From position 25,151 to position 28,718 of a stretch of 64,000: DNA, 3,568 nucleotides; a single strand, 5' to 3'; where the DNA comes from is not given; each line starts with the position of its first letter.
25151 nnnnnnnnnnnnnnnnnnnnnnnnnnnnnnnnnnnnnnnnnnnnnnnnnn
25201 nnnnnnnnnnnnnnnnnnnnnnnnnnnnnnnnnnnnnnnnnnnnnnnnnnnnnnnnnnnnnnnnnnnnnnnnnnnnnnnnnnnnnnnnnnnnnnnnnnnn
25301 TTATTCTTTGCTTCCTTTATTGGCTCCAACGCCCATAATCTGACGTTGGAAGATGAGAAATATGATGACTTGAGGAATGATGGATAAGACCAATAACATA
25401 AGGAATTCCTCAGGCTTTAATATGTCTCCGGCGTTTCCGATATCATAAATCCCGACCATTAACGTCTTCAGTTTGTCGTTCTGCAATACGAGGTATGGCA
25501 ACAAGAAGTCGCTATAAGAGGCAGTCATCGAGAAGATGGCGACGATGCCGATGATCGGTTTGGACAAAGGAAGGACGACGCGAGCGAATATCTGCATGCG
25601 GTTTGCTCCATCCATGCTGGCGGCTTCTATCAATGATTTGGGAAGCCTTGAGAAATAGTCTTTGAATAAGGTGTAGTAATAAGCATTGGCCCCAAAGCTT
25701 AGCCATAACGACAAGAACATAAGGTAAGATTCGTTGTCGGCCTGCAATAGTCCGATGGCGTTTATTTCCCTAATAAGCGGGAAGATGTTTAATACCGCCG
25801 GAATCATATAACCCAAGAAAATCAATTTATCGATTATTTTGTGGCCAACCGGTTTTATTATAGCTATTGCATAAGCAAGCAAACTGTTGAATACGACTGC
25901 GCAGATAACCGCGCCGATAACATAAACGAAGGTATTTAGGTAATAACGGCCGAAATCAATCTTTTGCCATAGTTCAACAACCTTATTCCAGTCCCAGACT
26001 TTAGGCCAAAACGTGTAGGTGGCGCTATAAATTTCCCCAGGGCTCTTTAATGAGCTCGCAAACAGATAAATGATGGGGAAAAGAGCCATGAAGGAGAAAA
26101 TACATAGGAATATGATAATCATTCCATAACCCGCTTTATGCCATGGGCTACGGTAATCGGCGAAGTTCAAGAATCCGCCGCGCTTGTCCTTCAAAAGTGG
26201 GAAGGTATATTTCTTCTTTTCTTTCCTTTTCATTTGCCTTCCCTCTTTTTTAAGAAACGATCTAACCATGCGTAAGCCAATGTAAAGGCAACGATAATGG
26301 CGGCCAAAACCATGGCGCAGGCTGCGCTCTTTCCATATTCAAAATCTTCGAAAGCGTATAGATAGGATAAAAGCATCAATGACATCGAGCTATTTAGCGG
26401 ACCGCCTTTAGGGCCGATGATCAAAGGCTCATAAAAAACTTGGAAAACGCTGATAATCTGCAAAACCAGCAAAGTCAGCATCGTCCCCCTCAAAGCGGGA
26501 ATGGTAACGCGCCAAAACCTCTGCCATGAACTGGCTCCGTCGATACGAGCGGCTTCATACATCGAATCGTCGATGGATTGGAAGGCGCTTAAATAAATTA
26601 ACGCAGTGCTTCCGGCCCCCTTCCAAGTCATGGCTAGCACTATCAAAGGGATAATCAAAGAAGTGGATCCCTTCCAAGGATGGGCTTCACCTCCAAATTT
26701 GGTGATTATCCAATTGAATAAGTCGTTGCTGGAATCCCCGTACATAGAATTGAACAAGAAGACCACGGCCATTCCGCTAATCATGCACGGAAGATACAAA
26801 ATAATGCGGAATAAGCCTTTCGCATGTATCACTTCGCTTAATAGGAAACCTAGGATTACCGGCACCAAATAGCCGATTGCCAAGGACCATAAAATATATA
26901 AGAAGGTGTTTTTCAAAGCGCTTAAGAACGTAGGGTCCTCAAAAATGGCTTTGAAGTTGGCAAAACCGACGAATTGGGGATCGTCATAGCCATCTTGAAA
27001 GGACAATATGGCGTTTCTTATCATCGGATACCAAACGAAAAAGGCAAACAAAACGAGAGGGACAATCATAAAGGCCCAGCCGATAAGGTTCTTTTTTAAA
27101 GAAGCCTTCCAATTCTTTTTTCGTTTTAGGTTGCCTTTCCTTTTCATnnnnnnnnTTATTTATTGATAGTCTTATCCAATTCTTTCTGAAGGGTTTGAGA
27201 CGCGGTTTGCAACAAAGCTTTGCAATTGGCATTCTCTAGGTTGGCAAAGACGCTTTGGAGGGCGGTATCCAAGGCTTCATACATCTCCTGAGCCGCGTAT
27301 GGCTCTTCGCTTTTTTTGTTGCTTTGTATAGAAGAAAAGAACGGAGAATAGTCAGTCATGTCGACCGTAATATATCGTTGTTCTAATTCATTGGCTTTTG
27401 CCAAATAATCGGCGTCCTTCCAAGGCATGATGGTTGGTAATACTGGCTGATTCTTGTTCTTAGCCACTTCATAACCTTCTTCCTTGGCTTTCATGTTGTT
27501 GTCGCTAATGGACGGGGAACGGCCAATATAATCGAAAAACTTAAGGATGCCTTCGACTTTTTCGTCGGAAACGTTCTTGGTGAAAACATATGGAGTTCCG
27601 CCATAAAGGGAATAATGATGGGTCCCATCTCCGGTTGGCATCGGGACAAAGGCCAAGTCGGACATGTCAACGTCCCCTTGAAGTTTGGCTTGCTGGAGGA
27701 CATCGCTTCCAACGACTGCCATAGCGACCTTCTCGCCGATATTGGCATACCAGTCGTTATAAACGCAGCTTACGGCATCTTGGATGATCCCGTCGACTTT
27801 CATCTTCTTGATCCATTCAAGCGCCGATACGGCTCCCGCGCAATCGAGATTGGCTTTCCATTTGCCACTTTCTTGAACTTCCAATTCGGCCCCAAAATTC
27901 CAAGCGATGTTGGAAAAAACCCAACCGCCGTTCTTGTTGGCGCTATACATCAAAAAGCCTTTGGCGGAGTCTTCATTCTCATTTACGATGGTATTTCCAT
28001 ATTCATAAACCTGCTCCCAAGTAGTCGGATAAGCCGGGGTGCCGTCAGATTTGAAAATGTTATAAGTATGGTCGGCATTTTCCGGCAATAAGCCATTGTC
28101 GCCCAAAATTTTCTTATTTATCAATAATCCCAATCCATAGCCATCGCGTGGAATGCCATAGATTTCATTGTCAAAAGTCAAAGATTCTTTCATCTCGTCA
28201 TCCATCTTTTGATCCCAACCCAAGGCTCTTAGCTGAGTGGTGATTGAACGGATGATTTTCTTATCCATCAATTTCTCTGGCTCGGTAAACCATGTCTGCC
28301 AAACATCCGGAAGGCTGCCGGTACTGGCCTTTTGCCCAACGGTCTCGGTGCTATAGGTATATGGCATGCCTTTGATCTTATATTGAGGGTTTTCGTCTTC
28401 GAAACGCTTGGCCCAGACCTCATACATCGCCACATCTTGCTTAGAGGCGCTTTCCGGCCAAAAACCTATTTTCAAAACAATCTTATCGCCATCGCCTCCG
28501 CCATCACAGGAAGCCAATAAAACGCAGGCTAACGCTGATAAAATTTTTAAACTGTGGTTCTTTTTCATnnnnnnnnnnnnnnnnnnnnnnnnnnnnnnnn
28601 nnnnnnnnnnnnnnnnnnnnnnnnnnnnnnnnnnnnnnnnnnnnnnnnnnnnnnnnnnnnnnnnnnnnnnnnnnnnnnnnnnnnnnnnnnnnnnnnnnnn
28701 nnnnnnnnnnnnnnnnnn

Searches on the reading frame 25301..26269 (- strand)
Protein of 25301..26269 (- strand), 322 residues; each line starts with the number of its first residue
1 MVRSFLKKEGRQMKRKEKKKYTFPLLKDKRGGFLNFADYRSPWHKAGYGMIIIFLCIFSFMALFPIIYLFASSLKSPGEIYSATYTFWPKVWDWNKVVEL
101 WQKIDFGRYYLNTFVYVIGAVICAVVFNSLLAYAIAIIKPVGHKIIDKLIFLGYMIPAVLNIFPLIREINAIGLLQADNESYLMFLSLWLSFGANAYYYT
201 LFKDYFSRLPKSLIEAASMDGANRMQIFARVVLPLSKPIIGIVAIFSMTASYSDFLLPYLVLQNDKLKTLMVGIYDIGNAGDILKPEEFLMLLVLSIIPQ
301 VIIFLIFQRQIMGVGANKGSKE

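Call 3: search_protein_families(library=pfam, proteins=[window:25301-26269:-])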
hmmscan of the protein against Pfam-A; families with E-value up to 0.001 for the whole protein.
window:25301-26269:- (322 aa): 1 family
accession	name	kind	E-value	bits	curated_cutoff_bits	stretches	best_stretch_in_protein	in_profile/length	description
PF00528.27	BPD_transp_1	-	2.6e-12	47.3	26.4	1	133-309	6-176/184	Binding-protein-dependent transport system inner membrane component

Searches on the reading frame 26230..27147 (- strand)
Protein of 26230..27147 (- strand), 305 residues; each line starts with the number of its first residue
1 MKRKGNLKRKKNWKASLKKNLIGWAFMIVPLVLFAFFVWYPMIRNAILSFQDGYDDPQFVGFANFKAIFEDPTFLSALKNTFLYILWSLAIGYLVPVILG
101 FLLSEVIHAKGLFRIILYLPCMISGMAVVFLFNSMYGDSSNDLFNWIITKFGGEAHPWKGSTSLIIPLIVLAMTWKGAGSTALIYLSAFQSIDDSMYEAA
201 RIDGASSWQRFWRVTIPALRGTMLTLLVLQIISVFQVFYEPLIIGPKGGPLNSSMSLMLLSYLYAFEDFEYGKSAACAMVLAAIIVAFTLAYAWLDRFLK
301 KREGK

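Call 3: search_protein_families(library=pfam, proteins=[window:26230-27147:-])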
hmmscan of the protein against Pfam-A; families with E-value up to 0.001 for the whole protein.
window:26230-27147:- (305 aa): 1 family
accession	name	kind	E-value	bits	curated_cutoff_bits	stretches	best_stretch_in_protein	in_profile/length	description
PF00528.27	BPD_transp_1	-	2.5e-24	86.5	26.4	1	111-300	22-183/184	Binding-protein-dependent transport system inner membrane component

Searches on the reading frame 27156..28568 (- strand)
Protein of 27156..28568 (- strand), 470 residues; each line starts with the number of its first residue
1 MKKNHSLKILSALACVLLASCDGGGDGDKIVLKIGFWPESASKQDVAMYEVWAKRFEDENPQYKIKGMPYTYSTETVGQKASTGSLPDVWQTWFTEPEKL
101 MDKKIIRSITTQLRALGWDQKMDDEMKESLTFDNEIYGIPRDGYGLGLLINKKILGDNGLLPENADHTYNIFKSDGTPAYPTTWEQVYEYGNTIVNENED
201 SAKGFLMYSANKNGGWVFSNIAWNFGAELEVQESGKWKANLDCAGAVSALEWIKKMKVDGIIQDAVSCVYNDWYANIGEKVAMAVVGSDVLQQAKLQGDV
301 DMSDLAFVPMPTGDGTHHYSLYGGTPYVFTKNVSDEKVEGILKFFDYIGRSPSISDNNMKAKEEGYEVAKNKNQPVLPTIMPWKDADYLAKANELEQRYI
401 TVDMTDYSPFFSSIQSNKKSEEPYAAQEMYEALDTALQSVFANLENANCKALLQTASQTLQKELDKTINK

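Call 18: search_protein_families(library=pfam, proteins=[window:27156-28568:-], max_evalue=0.00001)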
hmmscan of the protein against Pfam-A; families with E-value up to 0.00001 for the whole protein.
window:27156-28568:- (470 aa): 1 family
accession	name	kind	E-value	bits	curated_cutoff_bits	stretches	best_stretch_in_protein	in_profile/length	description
PF01547.30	SBP_bac_1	-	4.4e-13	50.3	26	1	47-348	9-300/307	Bacterial extracellular solute-binding protein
